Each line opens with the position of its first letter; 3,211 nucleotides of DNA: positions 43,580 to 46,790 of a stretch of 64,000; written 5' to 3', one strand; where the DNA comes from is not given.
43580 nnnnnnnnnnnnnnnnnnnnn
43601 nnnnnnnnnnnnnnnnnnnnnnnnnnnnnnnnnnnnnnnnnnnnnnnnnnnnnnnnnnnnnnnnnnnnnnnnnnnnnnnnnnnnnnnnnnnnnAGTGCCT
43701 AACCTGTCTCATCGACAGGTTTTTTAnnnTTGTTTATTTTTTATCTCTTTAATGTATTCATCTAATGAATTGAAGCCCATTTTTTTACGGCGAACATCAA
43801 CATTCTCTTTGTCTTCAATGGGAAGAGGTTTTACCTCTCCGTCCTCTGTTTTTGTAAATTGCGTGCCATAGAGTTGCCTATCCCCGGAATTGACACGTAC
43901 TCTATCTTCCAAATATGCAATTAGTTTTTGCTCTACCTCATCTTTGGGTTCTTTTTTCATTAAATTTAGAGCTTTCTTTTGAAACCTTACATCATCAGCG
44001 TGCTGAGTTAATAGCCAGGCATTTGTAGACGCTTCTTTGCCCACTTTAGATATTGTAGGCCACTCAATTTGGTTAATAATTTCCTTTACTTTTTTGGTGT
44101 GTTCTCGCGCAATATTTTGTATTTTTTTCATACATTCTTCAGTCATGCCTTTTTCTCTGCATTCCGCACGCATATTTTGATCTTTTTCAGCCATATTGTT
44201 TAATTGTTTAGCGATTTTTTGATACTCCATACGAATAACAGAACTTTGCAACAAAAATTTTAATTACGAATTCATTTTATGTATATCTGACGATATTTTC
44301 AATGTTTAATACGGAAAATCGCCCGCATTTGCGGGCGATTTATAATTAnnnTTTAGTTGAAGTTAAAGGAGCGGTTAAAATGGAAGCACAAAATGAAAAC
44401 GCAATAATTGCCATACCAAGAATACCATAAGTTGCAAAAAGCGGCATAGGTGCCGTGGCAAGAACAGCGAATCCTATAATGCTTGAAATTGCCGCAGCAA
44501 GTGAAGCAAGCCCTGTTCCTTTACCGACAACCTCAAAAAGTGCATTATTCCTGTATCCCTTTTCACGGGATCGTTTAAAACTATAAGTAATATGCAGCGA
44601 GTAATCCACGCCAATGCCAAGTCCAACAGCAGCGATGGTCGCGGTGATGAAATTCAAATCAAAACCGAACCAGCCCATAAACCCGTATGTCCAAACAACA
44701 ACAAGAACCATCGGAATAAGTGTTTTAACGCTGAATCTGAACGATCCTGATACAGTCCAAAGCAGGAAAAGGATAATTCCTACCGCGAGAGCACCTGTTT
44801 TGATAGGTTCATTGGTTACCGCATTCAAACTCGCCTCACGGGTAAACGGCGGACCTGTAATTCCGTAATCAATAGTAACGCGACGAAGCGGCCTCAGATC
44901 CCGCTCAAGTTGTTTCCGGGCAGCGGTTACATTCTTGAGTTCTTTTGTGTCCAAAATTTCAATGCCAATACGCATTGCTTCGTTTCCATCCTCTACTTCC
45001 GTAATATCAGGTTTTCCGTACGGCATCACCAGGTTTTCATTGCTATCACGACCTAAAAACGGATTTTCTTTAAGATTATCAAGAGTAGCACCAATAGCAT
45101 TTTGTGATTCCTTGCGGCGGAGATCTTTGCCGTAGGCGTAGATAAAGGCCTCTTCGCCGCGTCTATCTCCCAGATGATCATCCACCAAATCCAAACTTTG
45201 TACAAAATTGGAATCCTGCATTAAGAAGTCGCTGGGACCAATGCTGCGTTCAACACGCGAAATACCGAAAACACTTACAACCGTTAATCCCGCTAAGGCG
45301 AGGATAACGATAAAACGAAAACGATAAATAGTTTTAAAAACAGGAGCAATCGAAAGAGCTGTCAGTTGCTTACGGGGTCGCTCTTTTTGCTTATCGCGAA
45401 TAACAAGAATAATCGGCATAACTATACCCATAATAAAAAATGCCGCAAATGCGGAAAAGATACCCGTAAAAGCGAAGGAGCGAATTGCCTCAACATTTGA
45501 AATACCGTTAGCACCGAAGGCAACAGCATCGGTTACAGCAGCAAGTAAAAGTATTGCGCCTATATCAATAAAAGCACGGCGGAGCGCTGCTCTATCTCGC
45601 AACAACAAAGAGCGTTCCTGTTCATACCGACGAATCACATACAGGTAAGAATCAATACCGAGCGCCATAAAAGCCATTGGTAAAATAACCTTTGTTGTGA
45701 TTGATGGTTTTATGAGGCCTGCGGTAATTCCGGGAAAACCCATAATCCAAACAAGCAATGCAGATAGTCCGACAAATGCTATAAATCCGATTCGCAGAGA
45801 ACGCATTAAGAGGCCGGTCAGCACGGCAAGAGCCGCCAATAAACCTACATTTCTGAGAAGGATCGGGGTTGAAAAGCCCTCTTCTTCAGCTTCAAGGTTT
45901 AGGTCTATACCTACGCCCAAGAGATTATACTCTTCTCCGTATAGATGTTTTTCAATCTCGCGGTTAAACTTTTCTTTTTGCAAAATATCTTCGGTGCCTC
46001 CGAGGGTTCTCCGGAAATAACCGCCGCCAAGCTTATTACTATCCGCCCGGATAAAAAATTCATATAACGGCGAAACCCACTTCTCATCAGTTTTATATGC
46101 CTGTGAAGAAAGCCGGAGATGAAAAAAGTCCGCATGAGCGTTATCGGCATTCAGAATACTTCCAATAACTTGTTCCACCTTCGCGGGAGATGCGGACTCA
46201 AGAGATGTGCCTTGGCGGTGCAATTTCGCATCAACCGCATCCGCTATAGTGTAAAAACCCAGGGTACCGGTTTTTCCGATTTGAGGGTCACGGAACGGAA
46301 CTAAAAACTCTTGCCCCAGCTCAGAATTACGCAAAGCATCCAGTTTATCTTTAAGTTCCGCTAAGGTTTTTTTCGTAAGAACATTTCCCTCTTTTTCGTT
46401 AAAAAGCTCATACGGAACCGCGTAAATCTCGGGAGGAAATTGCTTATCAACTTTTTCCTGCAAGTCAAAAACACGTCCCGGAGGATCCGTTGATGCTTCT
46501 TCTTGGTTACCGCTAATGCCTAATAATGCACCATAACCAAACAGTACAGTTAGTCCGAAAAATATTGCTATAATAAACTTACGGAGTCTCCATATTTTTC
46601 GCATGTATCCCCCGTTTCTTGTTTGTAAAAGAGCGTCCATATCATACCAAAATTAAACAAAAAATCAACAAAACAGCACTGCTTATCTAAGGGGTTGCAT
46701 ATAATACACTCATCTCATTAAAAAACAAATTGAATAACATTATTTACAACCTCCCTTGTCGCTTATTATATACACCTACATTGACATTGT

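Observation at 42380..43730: Unannotated graspetide-type RiPP cassette: 51-aa precursor ORF plus a microviridin-family ATP-grasp ligase initiating at a non-ATG codon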

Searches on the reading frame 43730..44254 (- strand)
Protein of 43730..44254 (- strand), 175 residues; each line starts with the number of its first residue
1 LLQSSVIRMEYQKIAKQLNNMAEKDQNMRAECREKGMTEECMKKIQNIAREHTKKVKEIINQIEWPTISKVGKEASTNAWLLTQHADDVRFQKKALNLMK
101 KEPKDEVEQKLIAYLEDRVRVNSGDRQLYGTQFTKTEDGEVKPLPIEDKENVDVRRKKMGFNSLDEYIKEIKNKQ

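Call 12: search_protein_families(library=pfam, proteins=[window:43730-44254:-], max_evalue=0.01)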
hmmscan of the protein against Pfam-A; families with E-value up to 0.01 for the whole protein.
window:43730-44254:- (175 aa): 1 family
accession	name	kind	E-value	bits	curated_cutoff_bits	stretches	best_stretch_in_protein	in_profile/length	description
PF20329.3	DUF6624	-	6.4e-24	84.8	27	1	15-171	4-164/173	Family of unknown function (DUF6624)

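Call 35: list_cluster_members(proteins=[P0001, window:42451-42603:+, window:43730-44254:-, window:44352-46640:-])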
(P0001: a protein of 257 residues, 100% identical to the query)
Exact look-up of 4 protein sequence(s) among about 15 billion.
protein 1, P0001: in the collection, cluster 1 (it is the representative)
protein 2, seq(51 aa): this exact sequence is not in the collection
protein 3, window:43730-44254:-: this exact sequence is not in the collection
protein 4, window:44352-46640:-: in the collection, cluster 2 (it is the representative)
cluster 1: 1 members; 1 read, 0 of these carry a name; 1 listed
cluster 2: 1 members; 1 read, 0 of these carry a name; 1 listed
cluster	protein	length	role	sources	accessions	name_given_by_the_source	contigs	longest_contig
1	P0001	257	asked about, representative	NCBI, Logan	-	-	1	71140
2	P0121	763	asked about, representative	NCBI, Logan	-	-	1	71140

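Call 43: find_homologous_proteins(query=window:43730-44230:-)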
Query window:43730-44230:- (167 aa): 273 proteins with E <= 0.001 among 303 candidates; the best 120 are listed.
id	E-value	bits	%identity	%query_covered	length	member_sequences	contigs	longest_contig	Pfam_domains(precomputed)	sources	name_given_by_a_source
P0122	3.4e-102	357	100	100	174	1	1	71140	PF20329.3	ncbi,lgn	-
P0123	6.1e-41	158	51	95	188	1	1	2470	PF20329.3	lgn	-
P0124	6.1e-41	158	56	95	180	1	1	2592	PF20329.3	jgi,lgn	-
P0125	2.6e-40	156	53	97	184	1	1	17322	PF20329.3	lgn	-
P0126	1.2e-39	154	51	95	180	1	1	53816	PF20329.3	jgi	-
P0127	1.3e-39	154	48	97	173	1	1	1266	PF20329.3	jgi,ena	-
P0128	1.9e-39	153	51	99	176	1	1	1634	PF20329.3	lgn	-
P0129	2.2e-39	153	53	93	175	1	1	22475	PF20329.3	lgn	-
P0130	3.8e-39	152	52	96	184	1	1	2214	PF20329.3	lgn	-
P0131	1.7e-38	150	51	99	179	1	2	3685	PF20329.3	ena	-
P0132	2.4e-38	150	48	98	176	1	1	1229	PF20329.3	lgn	-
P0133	3.7e-38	149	49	98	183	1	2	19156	PF20329.3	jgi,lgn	-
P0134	7.7e-38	148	50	99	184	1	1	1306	PF20329.3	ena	-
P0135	2.7e-37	146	52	96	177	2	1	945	PF20329.3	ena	-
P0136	5.6e-37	145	48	96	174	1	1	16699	PF20329.3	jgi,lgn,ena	-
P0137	6.2e-37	145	49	99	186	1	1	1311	PF20329.3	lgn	-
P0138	1.1e-36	144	48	97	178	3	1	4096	PF20329.3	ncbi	-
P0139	1.1e-36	144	52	96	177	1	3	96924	PF20329.3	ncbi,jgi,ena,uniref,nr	ncbi:hypothetical protein A2917_00480 [Candidatus Nomurabacteria bacterium RIFCSPLOWO2_01_FULL_42_17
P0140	1.2e-36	144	49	99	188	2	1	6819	PF20329.3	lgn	-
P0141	1.5e-36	144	47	95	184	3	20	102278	PF20329.3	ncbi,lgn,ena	-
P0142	1.6e-36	144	47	98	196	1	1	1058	PF20329.3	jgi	jgi:hypothetical protein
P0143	1.7e-36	144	50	99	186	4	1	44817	PF20329.3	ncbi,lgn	-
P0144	1.8e-36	144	50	99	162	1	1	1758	PF20329.3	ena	-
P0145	2.0e-36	144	50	99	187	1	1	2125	PF20329.3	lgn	-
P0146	2.0e-36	144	49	99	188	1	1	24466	PF20329.3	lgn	-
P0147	2.2e-36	143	50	95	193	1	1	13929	PF20329.3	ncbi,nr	ncbi:MAG: hypothetical protein HY006_00155 [Candidatus Sungbacteria bacterium]|nr:hypothetical prote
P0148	2.9e-36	143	52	99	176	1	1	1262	PF20329.3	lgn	-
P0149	3.4e-36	143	49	95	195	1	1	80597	PF20329.3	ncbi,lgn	-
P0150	6.4e-36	142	48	99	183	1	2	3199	PF20329.3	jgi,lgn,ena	jgi:hypothetical protein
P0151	7.1e-36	142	49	99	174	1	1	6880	PF20329.3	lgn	-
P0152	7.3e-36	142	48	99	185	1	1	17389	PF20329.3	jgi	jgi:hypothetical protein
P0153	7.3e-36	142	52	99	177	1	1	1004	PF20329.3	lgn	-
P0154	7.8e-36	142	46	99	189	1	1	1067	PF20329.3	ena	-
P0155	7.8e-36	142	49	94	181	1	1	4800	PF20329.3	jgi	jgi:hypothetical protein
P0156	7.9e-36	142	50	92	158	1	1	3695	PF20329.3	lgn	-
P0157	8.7e-36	141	47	99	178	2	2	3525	PF20329.3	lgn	-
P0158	9.9e-36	141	53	94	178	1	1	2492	PF20329.3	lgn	-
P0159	1.0e-35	141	52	95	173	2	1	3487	PF20329.3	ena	-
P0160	1.3e-35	141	49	99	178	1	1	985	PF20329.3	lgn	-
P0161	1.3e-35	141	46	98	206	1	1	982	PF20329.3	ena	-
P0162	1.3e-35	141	51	99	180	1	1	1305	PF20329.3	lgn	-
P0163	1.6e-35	141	48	97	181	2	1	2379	PF20329.3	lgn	-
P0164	1.7e-35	140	48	99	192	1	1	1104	PF20329.3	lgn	-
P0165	1.9e-35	140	51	92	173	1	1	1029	PF20329.3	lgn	-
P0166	2.2e-35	140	53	95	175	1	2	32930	PF20329.3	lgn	-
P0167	2.8e-35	140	48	98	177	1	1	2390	PF20329.3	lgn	-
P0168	2.9e-35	140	51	93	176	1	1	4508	PF20329.3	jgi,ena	-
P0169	3.0e-35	140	51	95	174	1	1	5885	PF20329.3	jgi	-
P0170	3.0e-35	140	48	95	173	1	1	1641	PF20329.3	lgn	-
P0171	3.2e-35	140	50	97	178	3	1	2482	PF20329.3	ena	-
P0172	3.2e-35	140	48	93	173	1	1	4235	PF20329.3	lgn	-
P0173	3.5e-35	139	49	94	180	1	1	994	PF20329.3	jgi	jgi:hypothetical protein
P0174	3.5e-35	139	51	95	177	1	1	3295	PF20329.3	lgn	-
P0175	3.9e-35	139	47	95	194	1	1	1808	PF20329.3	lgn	-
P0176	4.4e-35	139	46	99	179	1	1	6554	PF20329.3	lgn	-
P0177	4.7e-35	139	49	98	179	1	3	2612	PF20329.3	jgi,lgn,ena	-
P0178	5.5e-35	139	48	98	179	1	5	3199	PF20329.3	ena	-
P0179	6.3e-35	139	48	99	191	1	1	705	PF20329.3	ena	-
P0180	7.3e-35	138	47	95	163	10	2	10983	PF20329.3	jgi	-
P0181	8.3e-35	138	51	99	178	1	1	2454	PF20329.3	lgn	-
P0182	8.7e-35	138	47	98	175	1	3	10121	PF20329.3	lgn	-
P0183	8.7e-35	138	49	99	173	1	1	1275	PF20329.3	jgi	jgi:Family of unknown function (DUF6624)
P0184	1.1e-34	138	48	99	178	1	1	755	PF20329.3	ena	-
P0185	1.1e-34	138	47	99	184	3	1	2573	PF20329.3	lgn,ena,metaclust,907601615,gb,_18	metaclust:\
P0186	1.2e-34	138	51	99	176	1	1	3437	PF20329.3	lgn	-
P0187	1.2e-34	138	49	99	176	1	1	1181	PF20329.3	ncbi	-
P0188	1.3e-34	138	48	98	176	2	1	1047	PF20329.3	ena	-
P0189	1.7e-34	137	49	95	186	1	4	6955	PF20329.3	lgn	-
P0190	1.8e-34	137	50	96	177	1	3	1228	PF20329.3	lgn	-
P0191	1.8e-34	137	50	98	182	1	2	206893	PF20329.3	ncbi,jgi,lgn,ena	-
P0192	2.3e-34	137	51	96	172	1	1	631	PF20329.3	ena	-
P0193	2.8e-34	137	50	93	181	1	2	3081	PF20329.3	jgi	jgi:hypothetical protein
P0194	3.3e-34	136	47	99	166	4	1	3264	PF20329.3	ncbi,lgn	-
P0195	4.5e-34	136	48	96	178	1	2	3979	PF20329.3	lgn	-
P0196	4.5e-34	136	46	98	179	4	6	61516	PF20329.3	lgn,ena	-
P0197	4.6e-34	136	48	96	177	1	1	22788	PF20329.3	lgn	-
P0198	6.0e-34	135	48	98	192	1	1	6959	PF20329.3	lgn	-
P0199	6.3e-34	135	49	98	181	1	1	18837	PF20329.3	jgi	jgi:hypothetical protein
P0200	6.4e-34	135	49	95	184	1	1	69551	PF20329.3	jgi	jgi:hypothetical protein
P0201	7.0e-34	135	53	94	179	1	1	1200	PF20329.3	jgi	jgi:hypothetical protein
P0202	7.4e-34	135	49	99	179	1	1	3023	PF20329.3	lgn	-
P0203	7.6e-34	135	49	98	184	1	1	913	PF20329.3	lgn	-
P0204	7.8e-34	135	47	98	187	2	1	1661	PF20329.3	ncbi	-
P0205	8.0e-34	135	50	93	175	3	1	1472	PF20329.3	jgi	jgi:hypothetical protein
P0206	8.2e-34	135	48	98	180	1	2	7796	PF20329.3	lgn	-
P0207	9.2e-34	135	48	98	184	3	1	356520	PF20329.3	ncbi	-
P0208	9.8e-34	135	51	99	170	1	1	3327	PF20329.3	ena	-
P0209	9.8e-34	135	43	98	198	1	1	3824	PF20329.3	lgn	-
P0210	9.9e-34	135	49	94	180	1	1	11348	PF20329.3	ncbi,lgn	-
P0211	1.0e-33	135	47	98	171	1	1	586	PF20329.3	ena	-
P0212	1.1e-33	135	44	99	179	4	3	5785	PF20329.3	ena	-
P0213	1.3e-33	134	48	99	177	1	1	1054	PF20329.3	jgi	jgi:hypothetical protein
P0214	1.3e-33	134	50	96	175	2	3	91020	PF20329.3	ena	-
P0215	1.3e-33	134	49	95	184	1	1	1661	PF20329.3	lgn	-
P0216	1.4e-33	134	52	98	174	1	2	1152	PF20329.3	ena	-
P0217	3.3e-33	133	49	90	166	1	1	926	PF20329.3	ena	-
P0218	3.5e-33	133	47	99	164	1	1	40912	PF20329.3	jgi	jgi:hypothetical protein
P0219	3.7e-33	133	48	94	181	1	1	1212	PF20329.3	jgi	jgi:hypothetical protein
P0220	4.0e-33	133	48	89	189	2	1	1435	PF20329.3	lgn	-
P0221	4.2e-33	133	48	98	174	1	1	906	PF20329.3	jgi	jgi:hypothetical protein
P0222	4.7e-33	133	48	99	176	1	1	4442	PF20329.3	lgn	-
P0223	4.9e-33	132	52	76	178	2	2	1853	PF20329.3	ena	-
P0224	5.2e-33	132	50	92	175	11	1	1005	PF20329.3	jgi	jgi:hypothetical protein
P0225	5.4e-33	132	50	93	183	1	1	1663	PF20329.3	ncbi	-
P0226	5.7e-33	132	46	98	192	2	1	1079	PF20329.3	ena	-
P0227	6.5e-33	132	47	98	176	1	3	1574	PF20329.3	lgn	-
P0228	7.3e-33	132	47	96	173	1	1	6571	PF20329.3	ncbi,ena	-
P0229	7.6e-33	132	47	99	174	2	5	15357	PF20329.3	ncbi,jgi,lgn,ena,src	ncbi:MAG TPA: DUF6624 domain-containing protein [Candidatus Paceibacterota bacterium]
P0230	8.8e-33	132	49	96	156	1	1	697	PF20329.3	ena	-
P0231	9.3e-33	132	51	90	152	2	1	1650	PF20329.3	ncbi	-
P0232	9.3e-33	132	48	98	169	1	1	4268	PF20329.3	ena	-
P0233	9.7e-33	132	46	98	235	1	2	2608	PF20329.3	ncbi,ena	-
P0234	1.1e-32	131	46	96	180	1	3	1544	PF20329.3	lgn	-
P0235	1.3e-32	131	47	99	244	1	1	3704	PF20329.3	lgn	-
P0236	1.7e-32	131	48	93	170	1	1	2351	PF20329.3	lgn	-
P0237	1.7e-32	131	49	94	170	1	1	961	PF20329.3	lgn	-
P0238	1.9e-32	131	45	98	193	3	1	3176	PF20329.3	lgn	-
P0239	2.2e-32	130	47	99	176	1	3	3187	PF20329.3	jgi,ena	-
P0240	2.3e-32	130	47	97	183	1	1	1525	PF20329.3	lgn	-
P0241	2.6e-32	130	49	99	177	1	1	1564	PF20329.3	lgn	-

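Call 54: predict_structure(alignment_id=A2)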
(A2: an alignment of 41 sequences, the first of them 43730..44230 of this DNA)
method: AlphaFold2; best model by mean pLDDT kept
length: 167 residues; sequences in the alignment: 41
mean_pLDDT: 97.2   pTM: 0.89
mean pLDDT of the five models: 97.2, 97.0, 97.1, 97.0, 97.0
residues with pLDDT >= 90: 164; 70-90: 3; 50-70: 0; < 50: 0
segments of 3 or more residues with pLDDT < 50: none
pLDDT, mean of each block of 10 residues (from residue 1): 95 98 97 97 98 98 98 97 98 98 98 98 97 96 98 98 91
secondary structure, 60 per line:
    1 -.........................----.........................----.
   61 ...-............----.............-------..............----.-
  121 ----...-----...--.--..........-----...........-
elements in order: H2-26 H31-55 H60-63 H65-76 H81-93 H101-114 E125-127 E133-135 H141-150 H156-166

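Call 61: search_protein_families(library=padloc, proteins=[window:43730-44230:-], max_evalue=0.01)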
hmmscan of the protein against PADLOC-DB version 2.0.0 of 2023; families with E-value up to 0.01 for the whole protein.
window:43730-44230:- (167 aa): 0 families

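Call 64: fold_search(model_id=the predicted structure, library=pdb)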
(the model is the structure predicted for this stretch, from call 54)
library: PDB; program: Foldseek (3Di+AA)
matches with E <= 10: 134; with E <= 0.001: 0
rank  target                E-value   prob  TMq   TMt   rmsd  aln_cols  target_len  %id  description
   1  8e0n_D                2.1e-01  0.72  0.34  0.33   6.5       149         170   13  Homotrimeric variant of tcTRP9, BGL18 (released 2023-04-12)
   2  9dze_K                2.7e-01  0.82  0.35  0.22   6.3       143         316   12  Computationally Designed Bifaceted Protein Nanomaterial pD5-14 (released 2024-10-30)
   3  5cwk                  3.5e-01  0.38  0.26  0.26  13.7       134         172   18  Crystal structure of de novo designed helical repeat protein DHR53 (released 2015-12-16)
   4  9dze_a                4.7e-01  0.72  0.36  0.24   6.0       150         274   12  Computationally Designed Bifaceted Protein Nanomaterial pD5-14 (released 2024-10-30)
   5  6e9z_A                5.0e-01  0.35  0.31  0.25   9.6       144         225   16  DHF119 filament (released 2018-11-21)
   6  6e9t_A                5.9e-01  0.35  0.32  0.26  11.2       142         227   18  DHF58 filament (released 2018-11-21)
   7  6xr2_D                6.2e-01  0.41  0.30  0.30  10.4       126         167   18  Computationally designed right-handed alpha/alpha homotrimeric toroid with 3 repeats per subunit (released 2021-07-14)
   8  6e9y_A                6.2e-01  0.30  0.32  0.26  10.0       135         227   15  DHF38 filament (released 2018-11-21)
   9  7mwq_B                6.6e-01  0.18  0.21  0.18  12.6       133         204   12  Structure of De Novo designed beta sheet heterodimer LHD29A53/B53 (released 2022-01-19)
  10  9dze_f                7.3e-01  0.41  0.30  0.20   8.7       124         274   12  Computationally Designed Bifaceted Protein Nanomaterial pD5-14 (released 2024-10-30)
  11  8e0n_B                7.7e-01  0.57  0.33  0.32  12.1       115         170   15  Homotrimeric variant of tcTRP9, BGL18 (released 2023-04-12)
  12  8e0m_I                8.2e-01  0.41  0.31  0.32  10.5       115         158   16  Homotrimeric variant of tcTRP9, BGL15 (released 2023-04-12)
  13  6xr2_A                1.0e+00  0.33  0.29  0.29  11.2       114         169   18  Computationally designed right-handed alpha/alpha homotrimeric toroid with 3 repeats per subunit (released 2021-07-14)
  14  5jlj_C                1.0e+00  0.18  0.23  0.05   9.3        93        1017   13  Crystal Structure of KPT8602 in complex with CRM1-Ran-RanBP1 (released 2016-06-29)
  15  8e0n_F                1.1e+00  0.41  0.32  0.31  12.4       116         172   15  Homotrimeric variant of tcTRP9, BGL18 (released 2023-04-12)
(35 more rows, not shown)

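Call 73: find_encoding_contigs(protein=P0122, flank=3000, max_places=6)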
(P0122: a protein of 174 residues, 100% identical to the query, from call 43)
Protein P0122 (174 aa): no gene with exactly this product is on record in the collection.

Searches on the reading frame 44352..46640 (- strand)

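Call 12: search_protein_families(library=pfam, proteins=[window:44352-46640:-], max_evalue=0.01)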
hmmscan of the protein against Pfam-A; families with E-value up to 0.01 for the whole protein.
window:44352-46640:- (763 aa): 4 families
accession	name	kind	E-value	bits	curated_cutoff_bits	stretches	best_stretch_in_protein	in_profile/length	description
PF03176.21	MMPL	-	7.2e-17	61.8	20.5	2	473-746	3-285/333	MMPL family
PF12349.14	Sterol-sensing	-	1.8e-09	38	22.3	2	310-423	32-144/153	Sterol-sensing domain of SREBP cleavage-activation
PF02460.24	Patched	-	8.8e-07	29.2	23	2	636-752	30-145/156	Patched SSD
PF00873.25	ACR_tran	-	0.0076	14.4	28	1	550-743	274-458/1021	AcrB/AcrD/AcrF family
